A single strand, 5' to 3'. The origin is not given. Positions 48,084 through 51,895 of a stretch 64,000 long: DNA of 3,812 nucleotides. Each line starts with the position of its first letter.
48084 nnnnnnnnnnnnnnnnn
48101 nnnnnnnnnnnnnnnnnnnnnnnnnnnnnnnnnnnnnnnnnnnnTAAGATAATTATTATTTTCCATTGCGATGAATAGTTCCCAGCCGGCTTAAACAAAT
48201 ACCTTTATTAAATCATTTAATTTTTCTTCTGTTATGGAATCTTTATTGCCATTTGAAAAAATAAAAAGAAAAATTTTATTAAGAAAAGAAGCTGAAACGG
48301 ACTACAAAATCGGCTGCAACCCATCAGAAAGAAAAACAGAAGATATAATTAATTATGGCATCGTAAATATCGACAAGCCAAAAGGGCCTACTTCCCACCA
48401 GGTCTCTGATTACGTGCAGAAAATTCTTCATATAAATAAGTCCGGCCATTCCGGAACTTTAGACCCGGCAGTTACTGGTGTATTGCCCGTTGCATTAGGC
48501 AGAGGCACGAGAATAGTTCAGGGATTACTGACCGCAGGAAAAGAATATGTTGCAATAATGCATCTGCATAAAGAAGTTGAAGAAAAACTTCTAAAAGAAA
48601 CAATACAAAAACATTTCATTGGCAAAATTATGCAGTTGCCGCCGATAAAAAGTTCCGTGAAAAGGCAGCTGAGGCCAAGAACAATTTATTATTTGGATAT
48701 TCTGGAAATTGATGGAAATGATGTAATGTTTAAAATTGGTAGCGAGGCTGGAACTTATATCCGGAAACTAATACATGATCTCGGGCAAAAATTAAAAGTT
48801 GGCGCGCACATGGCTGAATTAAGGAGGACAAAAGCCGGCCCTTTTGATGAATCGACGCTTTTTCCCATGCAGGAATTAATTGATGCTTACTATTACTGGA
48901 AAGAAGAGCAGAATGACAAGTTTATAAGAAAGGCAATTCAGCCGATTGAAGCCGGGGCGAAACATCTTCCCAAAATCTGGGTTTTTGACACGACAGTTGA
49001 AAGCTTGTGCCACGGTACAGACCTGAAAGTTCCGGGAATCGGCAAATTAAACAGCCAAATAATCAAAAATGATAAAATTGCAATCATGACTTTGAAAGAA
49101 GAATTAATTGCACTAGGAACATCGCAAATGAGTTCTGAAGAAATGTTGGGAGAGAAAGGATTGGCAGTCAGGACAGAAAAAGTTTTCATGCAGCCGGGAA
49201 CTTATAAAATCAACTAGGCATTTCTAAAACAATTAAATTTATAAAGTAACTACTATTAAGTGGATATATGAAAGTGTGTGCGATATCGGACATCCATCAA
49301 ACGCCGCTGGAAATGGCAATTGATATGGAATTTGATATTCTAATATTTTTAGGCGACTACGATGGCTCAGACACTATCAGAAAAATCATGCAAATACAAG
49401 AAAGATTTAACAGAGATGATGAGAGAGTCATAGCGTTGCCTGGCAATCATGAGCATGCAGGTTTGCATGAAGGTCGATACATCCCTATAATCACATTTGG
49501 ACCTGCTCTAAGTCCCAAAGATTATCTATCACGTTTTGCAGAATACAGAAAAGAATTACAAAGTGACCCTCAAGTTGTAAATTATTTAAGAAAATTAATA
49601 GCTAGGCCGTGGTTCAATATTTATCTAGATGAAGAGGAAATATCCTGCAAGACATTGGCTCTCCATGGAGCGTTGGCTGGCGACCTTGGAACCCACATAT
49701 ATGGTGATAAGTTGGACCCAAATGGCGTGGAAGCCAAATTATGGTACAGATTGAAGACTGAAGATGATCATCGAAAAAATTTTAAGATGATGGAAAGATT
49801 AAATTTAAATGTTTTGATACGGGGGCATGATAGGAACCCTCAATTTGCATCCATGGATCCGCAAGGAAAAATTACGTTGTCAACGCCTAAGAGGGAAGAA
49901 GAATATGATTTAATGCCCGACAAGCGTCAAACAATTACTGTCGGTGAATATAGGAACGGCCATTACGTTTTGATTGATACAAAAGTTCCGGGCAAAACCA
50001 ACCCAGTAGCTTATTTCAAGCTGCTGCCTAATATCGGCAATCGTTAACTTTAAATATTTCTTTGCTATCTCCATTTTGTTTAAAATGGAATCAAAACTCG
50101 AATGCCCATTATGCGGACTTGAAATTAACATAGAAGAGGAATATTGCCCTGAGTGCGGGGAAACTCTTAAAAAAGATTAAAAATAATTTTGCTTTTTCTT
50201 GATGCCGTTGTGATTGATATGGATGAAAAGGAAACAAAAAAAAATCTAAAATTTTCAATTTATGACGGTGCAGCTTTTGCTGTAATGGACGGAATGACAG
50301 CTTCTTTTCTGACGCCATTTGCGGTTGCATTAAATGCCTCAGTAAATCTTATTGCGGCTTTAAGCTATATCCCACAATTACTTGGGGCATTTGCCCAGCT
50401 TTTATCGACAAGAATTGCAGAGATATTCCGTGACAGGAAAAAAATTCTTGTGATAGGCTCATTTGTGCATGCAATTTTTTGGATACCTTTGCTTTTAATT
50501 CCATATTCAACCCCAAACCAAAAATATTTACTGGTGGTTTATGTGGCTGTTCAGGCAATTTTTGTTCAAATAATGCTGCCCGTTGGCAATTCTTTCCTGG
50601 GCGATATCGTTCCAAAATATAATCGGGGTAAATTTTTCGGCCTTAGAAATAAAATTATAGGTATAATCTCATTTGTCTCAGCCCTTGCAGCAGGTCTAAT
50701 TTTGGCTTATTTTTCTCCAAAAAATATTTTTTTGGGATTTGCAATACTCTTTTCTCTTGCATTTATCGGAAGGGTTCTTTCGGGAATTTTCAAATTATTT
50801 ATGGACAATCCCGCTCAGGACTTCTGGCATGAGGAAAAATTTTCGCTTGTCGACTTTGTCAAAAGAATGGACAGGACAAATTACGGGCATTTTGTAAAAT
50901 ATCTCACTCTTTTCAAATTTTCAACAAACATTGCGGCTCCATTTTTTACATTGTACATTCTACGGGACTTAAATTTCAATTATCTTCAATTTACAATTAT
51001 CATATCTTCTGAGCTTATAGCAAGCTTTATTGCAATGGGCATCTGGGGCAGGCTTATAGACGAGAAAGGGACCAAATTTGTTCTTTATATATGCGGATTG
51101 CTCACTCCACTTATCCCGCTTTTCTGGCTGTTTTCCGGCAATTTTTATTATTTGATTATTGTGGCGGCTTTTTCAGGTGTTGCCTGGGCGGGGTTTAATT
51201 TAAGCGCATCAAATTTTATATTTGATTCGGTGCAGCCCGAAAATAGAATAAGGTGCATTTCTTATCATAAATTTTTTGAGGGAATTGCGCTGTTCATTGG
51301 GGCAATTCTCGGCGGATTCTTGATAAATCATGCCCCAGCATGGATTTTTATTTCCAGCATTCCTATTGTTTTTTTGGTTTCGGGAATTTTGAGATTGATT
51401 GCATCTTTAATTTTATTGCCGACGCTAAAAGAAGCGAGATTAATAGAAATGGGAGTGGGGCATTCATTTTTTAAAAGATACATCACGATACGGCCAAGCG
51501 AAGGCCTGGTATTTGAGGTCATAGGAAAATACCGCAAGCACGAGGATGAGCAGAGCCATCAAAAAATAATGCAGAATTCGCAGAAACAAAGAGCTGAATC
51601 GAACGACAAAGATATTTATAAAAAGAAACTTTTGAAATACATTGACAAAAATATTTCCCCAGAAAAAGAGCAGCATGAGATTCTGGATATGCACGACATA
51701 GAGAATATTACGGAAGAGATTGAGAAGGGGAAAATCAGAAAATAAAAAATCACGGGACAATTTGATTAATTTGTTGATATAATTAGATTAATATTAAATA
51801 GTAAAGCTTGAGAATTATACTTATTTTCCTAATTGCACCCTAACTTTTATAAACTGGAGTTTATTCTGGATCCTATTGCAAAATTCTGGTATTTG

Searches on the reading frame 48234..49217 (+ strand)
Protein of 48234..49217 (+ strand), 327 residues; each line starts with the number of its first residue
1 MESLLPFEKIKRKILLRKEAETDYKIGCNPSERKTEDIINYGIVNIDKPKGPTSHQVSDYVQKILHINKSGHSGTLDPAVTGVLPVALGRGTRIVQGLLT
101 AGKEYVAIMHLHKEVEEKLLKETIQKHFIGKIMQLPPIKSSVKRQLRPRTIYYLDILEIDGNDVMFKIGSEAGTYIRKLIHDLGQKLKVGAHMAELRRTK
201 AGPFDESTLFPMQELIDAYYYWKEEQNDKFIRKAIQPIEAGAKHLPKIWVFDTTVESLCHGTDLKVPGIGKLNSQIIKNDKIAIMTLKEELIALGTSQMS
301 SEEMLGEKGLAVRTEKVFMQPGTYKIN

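Call 11: search_protein_families(library=pfam, proteins=[window:48234-49217:+], max_evalue=0.001)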
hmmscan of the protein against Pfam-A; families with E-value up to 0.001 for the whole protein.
window:48234-49217:+ (327 aa): 5 families
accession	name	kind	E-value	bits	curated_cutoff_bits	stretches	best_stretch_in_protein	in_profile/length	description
PF01509.24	TruB_N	-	2e-24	87.1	27.3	1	63-176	2-149/149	TruB family pseudouridylate synthase (N terminal domain)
PF16198.10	TruB_C_2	-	6.9e-23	81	29.3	1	177-240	1-63/66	tRNA pseudouridylate synthase B C-terminal domain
PF08068.17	DKCLD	-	3.1e-16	59.6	27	1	9-57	9-57/58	DKCLD (NUC011) domain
PF01472.26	PUA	-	3.4e-13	49.8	24.8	1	246-317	1-73/74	PUA domain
PF21238.2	Pus10_C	-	1.6e-08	34.9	27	1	99-181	120-203/232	Pus10, C-terminal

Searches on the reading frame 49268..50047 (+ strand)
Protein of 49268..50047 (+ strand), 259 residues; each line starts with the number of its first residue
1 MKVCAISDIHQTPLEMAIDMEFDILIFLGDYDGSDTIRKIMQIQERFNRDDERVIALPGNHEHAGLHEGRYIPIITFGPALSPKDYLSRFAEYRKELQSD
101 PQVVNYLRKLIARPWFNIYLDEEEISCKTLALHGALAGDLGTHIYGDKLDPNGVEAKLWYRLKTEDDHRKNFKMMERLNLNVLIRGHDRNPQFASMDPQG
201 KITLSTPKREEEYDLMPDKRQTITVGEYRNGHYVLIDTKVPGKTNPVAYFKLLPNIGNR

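Call 12: search_protein_families(library=pfam, proteins=[window:49268-50047:+], max_evalue=0.001)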
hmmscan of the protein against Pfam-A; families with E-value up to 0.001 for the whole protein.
window:49268-50047:+ (259 aa): 1 family
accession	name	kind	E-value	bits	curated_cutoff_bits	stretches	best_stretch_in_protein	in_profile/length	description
PF00149.33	Metallophos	-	6.2e-08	33.7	21.5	1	1-188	1-188/191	Calcineurin-like phosphoesterase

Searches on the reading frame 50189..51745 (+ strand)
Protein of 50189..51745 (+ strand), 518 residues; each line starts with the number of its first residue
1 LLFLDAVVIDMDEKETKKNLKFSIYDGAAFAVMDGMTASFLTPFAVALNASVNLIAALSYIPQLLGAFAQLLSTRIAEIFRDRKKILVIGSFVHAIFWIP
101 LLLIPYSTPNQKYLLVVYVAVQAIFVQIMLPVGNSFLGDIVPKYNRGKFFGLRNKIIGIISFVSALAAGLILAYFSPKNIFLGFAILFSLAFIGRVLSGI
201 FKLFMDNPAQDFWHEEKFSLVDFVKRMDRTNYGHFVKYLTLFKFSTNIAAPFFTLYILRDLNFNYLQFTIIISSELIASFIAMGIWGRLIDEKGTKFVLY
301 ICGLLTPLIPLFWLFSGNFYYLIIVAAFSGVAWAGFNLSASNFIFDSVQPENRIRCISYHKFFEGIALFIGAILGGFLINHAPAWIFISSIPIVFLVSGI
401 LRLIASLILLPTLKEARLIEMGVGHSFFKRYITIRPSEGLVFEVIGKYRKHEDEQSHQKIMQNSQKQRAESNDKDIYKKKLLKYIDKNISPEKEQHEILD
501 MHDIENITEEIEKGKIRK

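Call 11: search_protein_families(library=pfam, proteins=[window:50189-51745:+], max_evalue=0.001)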
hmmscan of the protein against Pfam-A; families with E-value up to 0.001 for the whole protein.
window:50189-51745:+ (518 aa): 3 families
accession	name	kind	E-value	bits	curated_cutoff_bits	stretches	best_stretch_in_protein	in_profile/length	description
PF07690.21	MFS_1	-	4.3e-37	128.3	33.4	2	244-410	10-174/347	Major Facilitator Superfamily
PF12832.13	MFS_1_like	-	8.3e-13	48.6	25.2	1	42-387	23-371/373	MFS_1 like family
PF05977.19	MFS_3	-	0.00014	20.9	27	1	36-467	31-451/524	Transmembrane secretion effector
